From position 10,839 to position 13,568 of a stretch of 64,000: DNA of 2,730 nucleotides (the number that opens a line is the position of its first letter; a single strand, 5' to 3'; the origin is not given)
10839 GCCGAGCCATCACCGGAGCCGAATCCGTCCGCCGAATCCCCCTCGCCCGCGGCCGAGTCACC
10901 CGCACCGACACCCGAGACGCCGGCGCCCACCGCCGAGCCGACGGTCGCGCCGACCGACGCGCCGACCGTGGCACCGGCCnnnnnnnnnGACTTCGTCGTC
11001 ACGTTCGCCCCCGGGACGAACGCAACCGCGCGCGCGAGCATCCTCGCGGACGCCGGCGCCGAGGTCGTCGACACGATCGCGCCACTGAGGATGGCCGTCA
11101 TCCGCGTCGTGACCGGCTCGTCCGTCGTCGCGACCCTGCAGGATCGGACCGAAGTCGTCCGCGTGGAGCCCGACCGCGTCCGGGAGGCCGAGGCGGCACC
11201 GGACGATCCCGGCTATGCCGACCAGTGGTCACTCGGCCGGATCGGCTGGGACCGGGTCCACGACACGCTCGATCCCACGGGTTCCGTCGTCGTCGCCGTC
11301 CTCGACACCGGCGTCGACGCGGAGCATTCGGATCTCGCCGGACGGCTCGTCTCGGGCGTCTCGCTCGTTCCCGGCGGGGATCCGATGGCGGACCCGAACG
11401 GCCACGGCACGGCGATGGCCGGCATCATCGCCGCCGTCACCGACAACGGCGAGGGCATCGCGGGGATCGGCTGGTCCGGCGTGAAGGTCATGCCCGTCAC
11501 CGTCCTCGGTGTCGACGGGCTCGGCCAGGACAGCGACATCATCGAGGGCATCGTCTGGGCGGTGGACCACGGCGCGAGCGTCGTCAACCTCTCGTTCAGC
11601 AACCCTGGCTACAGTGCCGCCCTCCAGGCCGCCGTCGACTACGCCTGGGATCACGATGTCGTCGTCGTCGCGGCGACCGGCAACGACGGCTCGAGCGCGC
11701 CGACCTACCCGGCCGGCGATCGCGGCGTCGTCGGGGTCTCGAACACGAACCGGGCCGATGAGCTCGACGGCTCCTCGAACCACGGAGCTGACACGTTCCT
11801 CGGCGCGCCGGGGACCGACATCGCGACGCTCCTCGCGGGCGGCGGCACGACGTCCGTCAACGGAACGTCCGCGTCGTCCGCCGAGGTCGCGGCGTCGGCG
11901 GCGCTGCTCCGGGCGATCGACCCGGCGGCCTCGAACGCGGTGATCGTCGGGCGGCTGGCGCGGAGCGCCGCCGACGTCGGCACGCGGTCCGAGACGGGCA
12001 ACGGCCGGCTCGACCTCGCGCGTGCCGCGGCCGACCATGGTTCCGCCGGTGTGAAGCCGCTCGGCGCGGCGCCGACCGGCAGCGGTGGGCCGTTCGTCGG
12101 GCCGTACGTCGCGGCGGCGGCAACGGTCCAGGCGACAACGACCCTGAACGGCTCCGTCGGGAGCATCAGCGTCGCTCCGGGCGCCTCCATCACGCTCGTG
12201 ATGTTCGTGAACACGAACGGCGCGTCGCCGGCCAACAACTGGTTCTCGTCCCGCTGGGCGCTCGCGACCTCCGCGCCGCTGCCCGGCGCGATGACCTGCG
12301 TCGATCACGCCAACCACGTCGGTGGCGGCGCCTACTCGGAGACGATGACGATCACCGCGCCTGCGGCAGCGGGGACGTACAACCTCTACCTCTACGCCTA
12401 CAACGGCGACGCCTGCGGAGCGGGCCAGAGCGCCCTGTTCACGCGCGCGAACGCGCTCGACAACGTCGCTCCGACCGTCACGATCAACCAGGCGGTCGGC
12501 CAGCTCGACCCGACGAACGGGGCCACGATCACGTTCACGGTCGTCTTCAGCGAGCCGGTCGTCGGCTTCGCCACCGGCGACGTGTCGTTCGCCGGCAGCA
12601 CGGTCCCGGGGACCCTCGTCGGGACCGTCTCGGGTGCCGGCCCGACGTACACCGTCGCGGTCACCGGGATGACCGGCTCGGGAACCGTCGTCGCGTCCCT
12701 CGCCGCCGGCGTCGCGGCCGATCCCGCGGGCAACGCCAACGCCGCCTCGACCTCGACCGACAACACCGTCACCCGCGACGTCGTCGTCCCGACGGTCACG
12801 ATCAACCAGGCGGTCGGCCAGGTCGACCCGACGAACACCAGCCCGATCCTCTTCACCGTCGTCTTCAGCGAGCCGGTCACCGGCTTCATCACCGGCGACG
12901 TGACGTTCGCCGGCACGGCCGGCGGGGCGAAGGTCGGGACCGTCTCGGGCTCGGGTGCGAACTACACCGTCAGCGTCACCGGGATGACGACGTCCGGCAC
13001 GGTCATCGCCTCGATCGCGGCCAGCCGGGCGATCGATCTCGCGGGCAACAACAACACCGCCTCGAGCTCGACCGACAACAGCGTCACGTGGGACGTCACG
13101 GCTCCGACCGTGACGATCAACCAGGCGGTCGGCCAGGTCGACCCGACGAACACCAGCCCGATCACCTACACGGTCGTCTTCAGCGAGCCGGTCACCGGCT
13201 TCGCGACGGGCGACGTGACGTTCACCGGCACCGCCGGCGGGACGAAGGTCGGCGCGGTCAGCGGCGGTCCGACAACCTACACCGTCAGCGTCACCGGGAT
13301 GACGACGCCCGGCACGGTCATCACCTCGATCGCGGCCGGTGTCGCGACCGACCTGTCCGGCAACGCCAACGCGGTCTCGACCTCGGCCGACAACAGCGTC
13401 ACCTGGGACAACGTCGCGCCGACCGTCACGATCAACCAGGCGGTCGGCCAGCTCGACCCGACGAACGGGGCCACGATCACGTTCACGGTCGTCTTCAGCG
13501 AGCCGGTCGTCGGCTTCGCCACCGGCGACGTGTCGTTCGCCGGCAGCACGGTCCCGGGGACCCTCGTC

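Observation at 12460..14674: Near-perfect 948-bp higher-order tandem repeat (2.3 units, three Ig-like domains per unit) inside the protease gene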

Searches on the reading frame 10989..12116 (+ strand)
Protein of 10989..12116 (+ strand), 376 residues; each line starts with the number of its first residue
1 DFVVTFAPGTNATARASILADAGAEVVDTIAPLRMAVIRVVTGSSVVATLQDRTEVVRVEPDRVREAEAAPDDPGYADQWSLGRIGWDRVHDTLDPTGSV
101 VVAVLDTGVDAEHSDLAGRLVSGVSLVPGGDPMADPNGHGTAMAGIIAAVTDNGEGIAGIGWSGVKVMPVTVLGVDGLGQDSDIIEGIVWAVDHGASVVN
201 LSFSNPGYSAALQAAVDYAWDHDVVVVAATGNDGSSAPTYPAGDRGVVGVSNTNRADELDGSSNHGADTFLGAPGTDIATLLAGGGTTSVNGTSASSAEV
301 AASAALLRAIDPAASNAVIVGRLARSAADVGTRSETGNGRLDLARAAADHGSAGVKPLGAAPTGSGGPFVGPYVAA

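Call 25: find_related_loci(query=A1, collection=genome_contigs, flank=10000)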
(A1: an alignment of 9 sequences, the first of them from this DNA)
Query A1 (376 aa) in genome_contigs; peptide patterns used: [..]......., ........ (x = any residue, [..] = any of these).
164 stretches matched a pattern; 128 encode a relative of the query (tblastn E <= 1e-3); the best 80 are kept; 80 distinct loci.
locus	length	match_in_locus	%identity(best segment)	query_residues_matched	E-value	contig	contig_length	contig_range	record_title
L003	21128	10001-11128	80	1-376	2e-177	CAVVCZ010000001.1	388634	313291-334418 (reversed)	MAG: uncultured Chloroflexia bacterium isolate MFD02242.bin.1.368 genome assembly, contig: contig_1147, whole genome sho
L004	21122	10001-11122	76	1-376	2e-166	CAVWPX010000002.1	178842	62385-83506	MAG: uncultured Chloroflexia bacterium isolate MFD09368.bin.2.184 genome assembly, contig: contig_11003, whole genome sh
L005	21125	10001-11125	75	2-376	2e-163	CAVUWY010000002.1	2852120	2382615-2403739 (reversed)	MAG: uncultured Chloroflexia bacterium isolate MFD06435.bin.2.45 genome assembly, contig: contig_37824, whole genome sho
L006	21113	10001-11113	73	1-373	3e-159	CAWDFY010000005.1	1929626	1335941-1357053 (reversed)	MAG: uncultured Chloroflexia bacterium isolate MFD06229.bin.2.150 genome assembly, contig: contig_8603, whole genome sho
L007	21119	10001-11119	77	1-373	3e-158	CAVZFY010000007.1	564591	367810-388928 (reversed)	MAG: uncultured Chloroflexia bacterium isolate MFD05513.bin.2.203 genome assembly, contig: contig_27129, whole genome sh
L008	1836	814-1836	76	1-341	2e-165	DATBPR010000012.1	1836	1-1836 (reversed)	MAG TPA_asm: Candidatus Limnocylindrales bacterium isolate SMAG_U4082 k141_2230126, whole genome shotgun sequence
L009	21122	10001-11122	69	2-376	8e-148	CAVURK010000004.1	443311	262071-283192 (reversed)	MAG: uncultured Chloroflexia bacterium isolate MFD05513.bin.2.235 genome assembly, contig: contig_4606, whole genome sho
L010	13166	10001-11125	67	2-376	9e-144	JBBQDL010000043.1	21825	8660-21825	MAG: Candidatus Limnocylindrales bacterium isolate Co_metawrap_1175 Cmw_1175_k141_20488905_length_21825_cov_13.0000, who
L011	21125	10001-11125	67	2-376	2e-141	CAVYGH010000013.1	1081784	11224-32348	MAG: uncultured Chloroflexia bacterium isolate MFD00392.bin.2.85 genome assembly, contig: contig_5618, whole genome shot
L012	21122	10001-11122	69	1-376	4e-151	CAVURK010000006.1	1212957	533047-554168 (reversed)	MAG: uncultured Chloroflexia bacterium isolate MFD05513.bin.2.235 genome assembly, contig: contig_557, whole genome shot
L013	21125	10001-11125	69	2-376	4e-139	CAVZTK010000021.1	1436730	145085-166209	MAG: uncultured Chloroflexia bacterium isolate MFD06714.bin.2.119 genome assembly, contig: contig_8738, whole genome sho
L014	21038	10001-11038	71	29-374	5e-138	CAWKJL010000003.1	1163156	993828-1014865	MAG: uncultured Chloroflexia bacterium isolate MFD02134.bin.2.11 genome assembly, contig: contig_6026, whole genome shot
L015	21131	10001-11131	64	2-376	2e-136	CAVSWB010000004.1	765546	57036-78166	MAG: uncultured Chloroflexia bacterium isolate MFD05705.bin.2.41 genome assembly, contig: contig_70506, whole genome sho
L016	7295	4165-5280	62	2-376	2e-135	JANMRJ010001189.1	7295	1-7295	MAG: Acidimicrobiales bacterium isolate OTE_51_concoct_281_sub OTE_51_k141_4193376, whole genome shotgun sequence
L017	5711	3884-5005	62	2-376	4e-135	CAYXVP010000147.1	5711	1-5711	MAG TPA_asm: uncultured Anaerolinea sp. isolate SRP273308_co1_404 genome assembly, contig: NODE_26335_length_5711_cov_5.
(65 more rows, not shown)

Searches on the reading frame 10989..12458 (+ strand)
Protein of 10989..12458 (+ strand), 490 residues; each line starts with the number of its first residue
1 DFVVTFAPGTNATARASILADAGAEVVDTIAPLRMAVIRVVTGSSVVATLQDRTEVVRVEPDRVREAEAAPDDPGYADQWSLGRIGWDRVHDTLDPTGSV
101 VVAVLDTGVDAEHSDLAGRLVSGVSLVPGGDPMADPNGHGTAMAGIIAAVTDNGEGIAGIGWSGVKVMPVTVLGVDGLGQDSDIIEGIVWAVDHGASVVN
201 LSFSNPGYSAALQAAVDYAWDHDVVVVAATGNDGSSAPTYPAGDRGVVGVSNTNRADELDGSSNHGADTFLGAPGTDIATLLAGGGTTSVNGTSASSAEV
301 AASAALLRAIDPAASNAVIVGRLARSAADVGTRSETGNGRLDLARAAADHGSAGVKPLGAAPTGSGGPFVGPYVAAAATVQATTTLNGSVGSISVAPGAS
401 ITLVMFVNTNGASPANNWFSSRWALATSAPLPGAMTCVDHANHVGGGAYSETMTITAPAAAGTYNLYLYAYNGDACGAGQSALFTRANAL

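Call 63: search_solved_structures(query=window:10989-12458:+, max_evalue=0.00001, show_alignments=1)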
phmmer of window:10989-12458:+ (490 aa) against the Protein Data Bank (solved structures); distinct sequences matched with E-value up to 0.00001: 128 (the best 60 are shown).
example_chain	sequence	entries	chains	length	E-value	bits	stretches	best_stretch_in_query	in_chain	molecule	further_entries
1dbi_A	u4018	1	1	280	2.2e-39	139.1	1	91-309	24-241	AK.1 SERINE PROTEASE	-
1st3_A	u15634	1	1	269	1.2e-37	133.3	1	78-343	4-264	SUBTILISIN BL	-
1q5p_A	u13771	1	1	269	1.4e-36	129.8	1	79-343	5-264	Serine protease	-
1c9m_A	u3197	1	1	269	1.8e-36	129.5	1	79-343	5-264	SERINE PROTEASE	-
1thm_A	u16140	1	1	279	2.2e-36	129.2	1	71-341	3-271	THERMITASE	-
1gci_A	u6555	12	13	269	3.8e-36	128.4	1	79-343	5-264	SUBTILISIN | Subtilisin Savinase | SAVINASE (TM)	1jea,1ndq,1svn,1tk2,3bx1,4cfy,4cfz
1ndu_A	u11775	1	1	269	4e-36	128.3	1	79-343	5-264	Subtilisin Savinase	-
5arb_A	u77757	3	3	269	5.1e-36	128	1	79-343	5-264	SUBTILISIN SAVINASE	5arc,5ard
1tec_E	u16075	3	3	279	5.3e-36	127.9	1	71-341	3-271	THERMITASE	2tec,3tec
1ah2_A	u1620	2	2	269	6.1e-36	127.7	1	79-343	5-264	SERINE PROTEASE PB92 | SUBTILISIN SAVINASE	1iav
1c9j_A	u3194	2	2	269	1.4e-35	126.5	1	79-346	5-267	SERINE PROTEASE | Subtilisin Savinase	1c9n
1lw6_E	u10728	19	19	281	1.5e-35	126.4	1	97-350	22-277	SUBTILISIN BPN' | Subtilisin BPN' precursor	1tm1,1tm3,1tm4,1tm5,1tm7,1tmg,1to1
1mpt_A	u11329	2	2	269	2e-35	126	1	79-343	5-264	M-PROTEASE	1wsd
1sbi_A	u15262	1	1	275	6.9e-35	124.3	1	97-347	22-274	SUBTILISIN 8397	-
1s01_A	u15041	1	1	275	9.8e-35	123.8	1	97-347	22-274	Subtilisin BPN'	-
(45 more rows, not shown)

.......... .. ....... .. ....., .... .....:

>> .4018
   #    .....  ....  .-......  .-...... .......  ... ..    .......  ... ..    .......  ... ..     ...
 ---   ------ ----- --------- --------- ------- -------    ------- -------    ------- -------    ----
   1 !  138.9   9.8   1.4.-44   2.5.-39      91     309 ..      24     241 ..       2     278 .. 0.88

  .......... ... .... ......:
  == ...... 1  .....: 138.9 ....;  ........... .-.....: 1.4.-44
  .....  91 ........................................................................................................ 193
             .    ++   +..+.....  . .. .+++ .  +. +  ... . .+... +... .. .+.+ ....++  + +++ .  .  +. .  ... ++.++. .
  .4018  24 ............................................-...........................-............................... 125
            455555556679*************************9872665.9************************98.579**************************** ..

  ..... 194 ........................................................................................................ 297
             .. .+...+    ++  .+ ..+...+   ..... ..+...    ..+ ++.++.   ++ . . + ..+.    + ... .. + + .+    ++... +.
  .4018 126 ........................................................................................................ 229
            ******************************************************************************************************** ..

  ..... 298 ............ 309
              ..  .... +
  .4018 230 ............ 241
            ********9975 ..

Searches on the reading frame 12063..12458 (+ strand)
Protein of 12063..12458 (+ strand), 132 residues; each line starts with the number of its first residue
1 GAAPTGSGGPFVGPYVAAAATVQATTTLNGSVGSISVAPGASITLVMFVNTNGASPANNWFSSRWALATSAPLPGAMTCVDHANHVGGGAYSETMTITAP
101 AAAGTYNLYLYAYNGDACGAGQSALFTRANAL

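Call 77: search_protein_families(library=pfam, proteins=[window:12063-12458:+], max_evalue=1)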
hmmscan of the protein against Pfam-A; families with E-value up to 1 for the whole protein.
window:12063-12458:+ (132 aa): 1 family
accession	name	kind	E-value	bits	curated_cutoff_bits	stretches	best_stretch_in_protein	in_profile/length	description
PF19081.6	Ig_7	-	0.11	13.2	27.3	1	86-124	12-49/84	Ig-like domain CHU_C associated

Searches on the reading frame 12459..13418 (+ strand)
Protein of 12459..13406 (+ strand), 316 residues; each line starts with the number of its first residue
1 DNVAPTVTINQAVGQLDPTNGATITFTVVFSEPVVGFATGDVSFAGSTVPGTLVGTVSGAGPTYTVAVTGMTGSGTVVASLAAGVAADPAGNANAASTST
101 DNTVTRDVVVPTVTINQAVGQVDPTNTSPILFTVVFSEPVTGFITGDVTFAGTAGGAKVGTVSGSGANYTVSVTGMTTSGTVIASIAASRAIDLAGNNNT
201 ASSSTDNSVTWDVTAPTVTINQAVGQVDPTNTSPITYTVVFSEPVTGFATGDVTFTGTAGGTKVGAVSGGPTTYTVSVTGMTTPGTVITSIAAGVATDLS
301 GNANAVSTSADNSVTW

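Call 34: search_solved_structures(query=window:12459-13406:+, max_evalue=1, show_alignments=2)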
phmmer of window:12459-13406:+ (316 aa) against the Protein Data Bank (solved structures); distinct sequences matched with E-value up to 1: 0.

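Call 39: find_homologous_proteins(query=window:12459-13406:+, max_evalue=1e-30)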
Query window:12459-13406:+ (316 aa): 741 proteins with E <= 1e-30 among 8000 candidates; the best 120 are listed.
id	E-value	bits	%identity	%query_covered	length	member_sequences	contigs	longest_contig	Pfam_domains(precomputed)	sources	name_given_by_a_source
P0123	4.4e-182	622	56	100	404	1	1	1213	PF19078.7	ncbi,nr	ncbi:MAG TPA: Ig-like domain-containing protein, partial [Ilumatobacteraceae bacterium]|nr:Ig-like d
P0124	1.3e-150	519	80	99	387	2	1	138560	PF23034.2,PF19078.7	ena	-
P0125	6.5e-150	516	65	100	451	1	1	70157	PF13750.13,PF19078.7,PF04234.19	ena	-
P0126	9.6e-150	516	56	98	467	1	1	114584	PF23034.2,PF19078.7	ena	-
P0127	1.8e-145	502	62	99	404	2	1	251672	PF19078.7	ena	-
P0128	1.0e-144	499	57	98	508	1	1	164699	PF19078.7,PF04234.19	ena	-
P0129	2.1e-142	492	66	93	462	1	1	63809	PF19078.7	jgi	jgi:hypothetical protein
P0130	2.3e-140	485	65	99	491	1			PF22429.3,PF19078.7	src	-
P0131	1.6e-133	463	62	82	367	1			PF17957.8,PF13750.13,PF19078.7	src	-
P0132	3.7e-133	461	64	100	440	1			PF19078.7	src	-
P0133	6.9e-133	460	58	100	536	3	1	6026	PF19078.7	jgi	jgi:hypothetical protein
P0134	7.6e-133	460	72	84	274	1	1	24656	PF19078.7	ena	-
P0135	1.2e-131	456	56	98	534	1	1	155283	PF23034.2,PF19078.7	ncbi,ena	-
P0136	5.0e-129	448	65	100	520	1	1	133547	PF19078.7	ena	-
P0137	7.2e-129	447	59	100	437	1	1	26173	PF19078.7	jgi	jgi:nitrogen fixation protein FixH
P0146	4.7e-123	428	62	78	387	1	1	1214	PF19078.7,PF00353.26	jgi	jgi:Ca2+-binding RTX toxin-like protein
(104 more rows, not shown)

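Call 55: predict_structure(alignment_id=A2)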
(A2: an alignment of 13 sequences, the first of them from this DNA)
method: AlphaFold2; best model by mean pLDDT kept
length: 316 residues; sequences in the alignment: 13
mean_pLDDT: 84.0   pTM: 0.52
mean pLDDT of the five models: 84.0, 83.6, 82.8, 81.3, 77.9
residues with pLDDT >= 90: 123; 70-90: 145; 50-70: 45; < 50: 3
segments of 3 or more residues with pLDDT < 50: 314-316
pLDDT, mean of each block of 10 residues (from residue 1): 85 62 92 89 84 91 85 89 93 81 81 72 78 92 90 89 92 83 90 88 69 86 66 89 90 86 91 87 88 85 78 55
secondary structure, 60 per line:
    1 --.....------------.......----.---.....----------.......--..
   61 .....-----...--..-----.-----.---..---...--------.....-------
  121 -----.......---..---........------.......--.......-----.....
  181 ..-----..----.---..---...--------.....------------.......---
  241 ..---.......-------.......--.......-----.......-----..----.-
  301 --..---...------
elements in order: E3-7 E20-26 E50-56 E59-65 E71-73 E98-100 E109-113 E126-132 E144-148 E155-161 E164-170 E176-182 E203-205 E214-218 E231-237 E249-252 E260-266 E269-275 E281-287 E308-310

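Call 58: fold_search(model_id=the predicted structure, library=pdb)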
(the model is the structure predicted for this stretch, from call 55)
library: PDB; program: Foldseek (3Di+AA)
matches with E <= 10: 1842; with E <= 0.001: 29
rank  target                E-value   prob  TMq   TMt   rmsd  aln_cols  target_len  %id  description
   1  6zqk_A                7.9e-05  1.00  0.22  0.17  17.7       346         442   11  HER2-binding scFv-Fab fusion 841 (released 2021-06-30)
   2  4uj6                  8.7e-05  1.00  0.31  0.16  20.4       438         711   15  Structure of surface layer protein SbsC, domains 1-6 (released 2016-04-27)
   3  7te1_F                1.0e-04  1.00  0.17  0.24  14.9       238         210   11  SARS-CoV-2 Receptor Binding Domain in Complex with Ab17 (released 2022-03-30)
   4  8blq_B                1.0e-04  0.99  0.20  0.19  21.5       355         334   12  Cryo-EM structure of the CODV-IL13-RefAb triple complex (released 2023-06-07)
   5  9ip8_B                1.1e-04  1.00  0.21  0.15  24.5       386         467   11  Poly-alanine model for HL-type bispecific diabody Ex3 composed of 528 and OKT3 Fvs in ternary complex with sEGFR and C (released 2025-05-28)
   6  5fhx_L                1.3e-04  0.98  0.18  0.17  21.6       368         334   12  CRYSTAL STRUCTURE OF CODV IN COMPLEX WITH IL4 AT 2.55 Ang. RESOLUTION. (released 2016-03-30)
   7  6vfw_D                1.7e-04  0.97  0.22  0.19  18.3       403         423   11  Crystal structure of human delta protocadherin 10 EC1-EC4 (released 2020-03-11)
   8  6yye_D                2.5e-04  1.00  0.19  0.25  20.9       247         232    9  TREM2 extracellular domain (19-131) in complex with single-chain variable fragment (scFv-2) (released 2021-02-17)
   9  6zqk_C                2.6e-04  0.99  0.23  0.18  17.8       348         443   10  HER2-binding scFv-Fab fusion 841 (released 2021-06-30)
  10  5uwv_C                3.1e-04  1.00  0.21  0.20  13.2       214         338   15  Crystal structure of Mycobacterium abscessus L,D-transpeptidase 2 (released 2017-08-16)
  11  5d7h_B                3.3e-04  1.00  0.22  0.21  14.2       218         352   16  X-RAY CRYSTAL STRUCTURE OF L,D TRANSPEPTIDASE 2 FROM MYCOBACTERIUM TUBERCULOSIS (released 2016-09-28)
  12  4aq1_A                3.4e-04  0.99  0.21  0.12  17.1       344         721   13  Structure of the SbsB S-layer protein of Geobacillus stearothermophilus PV72p2 in complex with nanobody KB6 (released 2012-06-13)
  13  2wng                  4.6e-04  0.96  0.21  0.21  13.5       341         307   10  complete extracellular structure of human signal regulatory protein (SIRP) alpha (released 2009-07-21)
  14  7uc8_H                5.8e-04  1.00  0.21  0.26  21.2       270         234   12  Pfs230 D1 domain in complex with 230AS-73 (released 2023-02-15)
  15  6i9i_H                5.8e-04  1.00  0.20  0.27  16.1       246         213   16  Rift valley fever virus Gn in complex with a neutralizing antibody fragment (released 2018-12-26)
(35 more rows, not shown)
